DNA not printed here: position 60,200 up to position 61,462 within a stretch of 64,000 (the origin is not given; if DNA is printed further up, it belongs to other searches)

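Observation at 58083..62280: Three paralogous exported proteins with a papain/C39-like Cys...His layout bracket murJ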

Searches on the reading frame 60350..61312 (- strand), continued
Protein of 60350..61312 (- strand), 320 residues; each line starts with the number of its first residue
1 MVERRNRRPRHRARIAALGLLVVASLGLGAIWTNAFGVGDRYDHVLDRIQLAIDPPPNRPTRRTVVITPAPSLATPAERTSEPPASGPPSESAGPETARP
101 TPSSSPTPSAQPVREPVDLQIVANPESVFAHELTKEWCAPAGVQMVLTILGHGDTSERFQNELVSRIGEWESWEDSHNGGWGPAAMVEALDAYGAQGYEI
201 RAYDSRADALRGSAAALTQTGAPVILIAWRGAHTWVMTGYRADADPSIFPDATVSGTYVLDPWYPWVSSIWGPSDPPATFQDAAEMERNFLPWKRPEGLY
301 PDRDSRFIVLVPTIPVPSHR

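Call 79: find_encoding_contigs(protein=P0436, flank=5000, max_places=1)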
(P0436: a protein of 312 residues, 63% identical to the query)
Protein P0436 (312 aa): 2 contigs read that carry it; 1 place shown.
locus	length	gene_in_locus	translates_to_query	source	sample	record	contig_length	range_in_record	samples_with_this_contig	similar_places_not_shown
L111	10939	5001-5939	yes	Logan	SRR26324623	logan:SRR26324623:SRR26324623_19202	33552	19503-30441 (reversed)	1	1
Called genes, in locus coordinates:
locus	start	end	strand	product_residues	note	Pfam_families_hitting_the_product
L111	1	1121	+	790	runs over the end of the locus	PF01841:Transglut_core, PF13559:DUF4129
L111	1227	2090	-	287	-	PF00300:His_Phos_1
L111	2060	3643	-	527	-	PF00389:2-Hacid_dh, PF02826:2-Hacid_dh_C, PF19304:PGDH_inter, PF01842:ACT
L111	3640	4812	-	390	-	PF00266:Aminotran_5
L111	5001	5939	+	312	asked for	PF13529:Peptidase_C39_2 (weak)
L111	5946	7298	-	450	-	PF03023:MurJ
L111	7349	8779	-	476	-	PF05496:RuvB_N, PF01078:Mg_chelatase (faint), PF13191:AAA_16 (faint), PF00004:AAA, PF07728:AAA_5 (weak), PF16193:AAA_assoc_2, PF12002:MgsA_C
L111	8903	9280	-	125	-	-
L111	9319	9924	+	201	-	PF14584:DUF4446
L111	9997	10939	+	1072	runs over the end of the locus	PF00580:UvrD-helicase, PF13245:AAA_19, PF13604:AAA_30 (faint), PF13361:UvrD_C, PF13538:UvrD_C_2 (faint), PF12705:PDDEXK_1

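Call 84: search_solved_structures(query=A5, max_evalue=10, show_alignments=5)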
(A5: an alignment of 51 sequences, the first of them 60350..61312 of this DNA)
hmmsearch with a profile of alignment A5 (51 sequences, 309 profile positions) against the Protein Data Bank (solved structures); distinct sequences matched with E-value up to 10: 10.
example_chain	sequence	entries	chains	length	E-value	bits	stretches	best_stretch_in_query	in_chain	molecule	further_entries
9cca_A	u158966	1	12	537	0.016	17.7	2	60-118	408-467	Circumsporozoite protein,Pyridoxal 5'-phosphate synthase subunit Pdx1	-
9cca_G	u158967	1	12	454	0.023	17.2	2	68-119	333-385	Circumsporozoite protein,Pyridoxal 5'-phosphate synthase subunit PDX2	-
7q5q_B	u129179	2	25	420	0.12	14.8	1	44-105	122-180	Dihydrolipoyllysine-residue succinyltransferase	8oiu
9m8m_H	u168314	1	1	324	0.46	12.9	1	49-101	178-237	Photosynthetic reaction center subunit H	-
6kx8_A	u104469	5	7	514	1.5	11.3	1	202-259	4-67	Cryptochrome-2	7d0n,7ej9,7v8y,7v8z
4u8h_A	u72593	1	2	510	1.8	11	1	202-259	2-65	Cryptochrome-2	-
4i6e_A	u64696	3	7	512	1.8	11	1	202-259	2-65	Cryptochrome-2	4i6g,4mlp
4i6j_A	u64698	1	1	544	2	10.9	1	202-259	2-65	Cryptochrome-2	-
4l3a_A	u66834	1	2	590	3.5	10.1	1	71-105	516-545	Internalin K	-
23px_A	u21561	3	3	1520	3.5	10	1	55-106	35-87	Putative lipoprotein AcfD homolog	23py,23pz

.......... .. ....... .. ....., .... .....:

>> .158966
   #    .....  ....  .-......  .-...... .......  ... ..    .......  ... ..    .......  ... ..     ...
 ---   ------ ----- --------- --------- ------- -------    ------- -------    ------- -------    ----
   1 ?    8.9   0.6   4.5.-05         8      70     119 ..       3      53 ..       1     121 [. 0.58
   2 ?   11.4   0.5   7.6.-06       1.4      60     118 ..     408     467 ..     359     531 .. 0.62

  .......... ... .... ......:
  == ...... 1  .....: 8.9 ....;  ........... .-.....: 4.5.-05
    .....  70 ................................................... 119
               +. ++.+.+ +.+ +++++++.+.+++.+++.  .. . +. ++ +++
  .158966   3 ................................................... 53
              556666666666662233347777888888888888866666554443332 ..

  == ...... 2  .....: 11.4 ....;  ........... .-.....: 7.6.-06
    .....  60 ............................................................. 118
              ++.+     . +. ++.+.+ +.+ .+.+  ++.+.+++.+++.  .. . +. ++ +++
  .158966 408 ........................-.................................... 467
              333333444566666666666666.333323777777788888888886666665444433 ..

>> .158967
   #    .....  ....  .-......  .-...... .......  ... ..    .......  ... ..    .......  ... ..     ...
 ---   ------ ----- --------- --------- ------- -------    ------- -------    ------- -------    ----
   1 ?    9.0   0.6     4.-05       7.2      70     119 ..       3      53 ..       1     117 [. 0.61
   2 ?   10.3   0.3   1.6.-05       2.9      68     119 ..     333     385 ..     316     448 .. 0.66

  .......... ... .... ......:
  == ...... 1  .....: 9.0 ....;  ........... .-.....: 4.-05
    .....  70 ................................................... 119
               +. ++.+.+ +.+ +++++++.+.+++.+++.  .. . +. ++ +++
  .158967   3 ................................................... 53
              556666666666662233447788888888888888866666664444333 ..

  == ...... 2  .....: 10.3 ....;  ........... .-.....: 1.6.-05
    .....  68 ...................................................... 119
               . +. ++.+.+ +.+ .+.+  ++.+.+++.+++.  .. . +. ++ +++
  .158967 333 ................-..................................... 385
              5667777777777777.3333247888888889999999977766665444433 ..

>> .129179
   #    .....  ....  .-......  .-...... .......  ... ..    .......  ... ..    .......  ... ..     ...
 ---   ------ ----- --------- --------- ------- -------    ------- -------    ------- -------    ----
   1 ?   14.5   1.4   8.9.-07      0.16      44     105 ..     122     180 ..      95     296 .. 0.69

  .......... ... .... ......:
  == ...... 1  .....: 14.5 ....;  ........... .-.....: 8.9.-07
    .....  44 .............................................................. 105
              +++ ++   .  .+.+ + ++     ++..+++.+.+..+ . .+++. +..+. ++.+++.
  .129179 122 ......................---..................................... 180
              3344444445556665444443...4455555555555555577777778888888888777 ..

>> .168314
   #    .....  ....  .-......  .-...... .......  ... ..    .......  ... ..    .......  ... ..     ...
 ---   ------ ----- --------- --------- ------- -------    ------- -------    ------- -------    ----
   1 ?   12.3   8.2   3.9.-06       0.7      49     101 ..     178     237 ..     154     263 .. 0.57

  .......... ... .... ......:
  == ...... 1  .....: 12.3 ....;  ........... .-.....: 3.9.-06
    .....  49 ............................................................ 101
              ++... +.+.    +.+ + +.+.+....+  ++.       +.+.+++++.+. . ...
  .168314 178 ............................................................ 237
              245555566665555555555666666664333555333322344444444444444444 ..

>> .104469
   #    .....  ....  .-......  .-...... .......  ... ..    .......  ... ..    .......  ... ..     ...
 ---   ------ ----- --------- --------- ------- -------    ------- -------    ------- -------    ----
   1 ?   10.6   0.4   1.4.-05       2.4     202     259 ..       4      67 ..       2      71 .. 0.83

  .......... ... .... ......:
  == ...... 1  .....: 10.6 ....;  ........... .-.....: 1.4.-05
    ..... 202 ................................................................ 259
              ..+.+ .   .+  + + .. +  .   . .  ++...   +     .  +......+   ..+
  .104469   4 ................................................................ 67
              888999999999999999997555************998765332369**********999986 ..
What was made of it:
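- Tried and rejected: A P2-type profile hit only low-complexity linkers (call 84).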

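Call 85: search_protein_families(library=phrogs, proteins=[window:60350-61312:-], max_evalue=0.1)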
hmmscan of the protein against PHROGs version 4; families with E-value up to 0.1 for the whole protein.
window:60350-61312:- (320 aa): 0 families
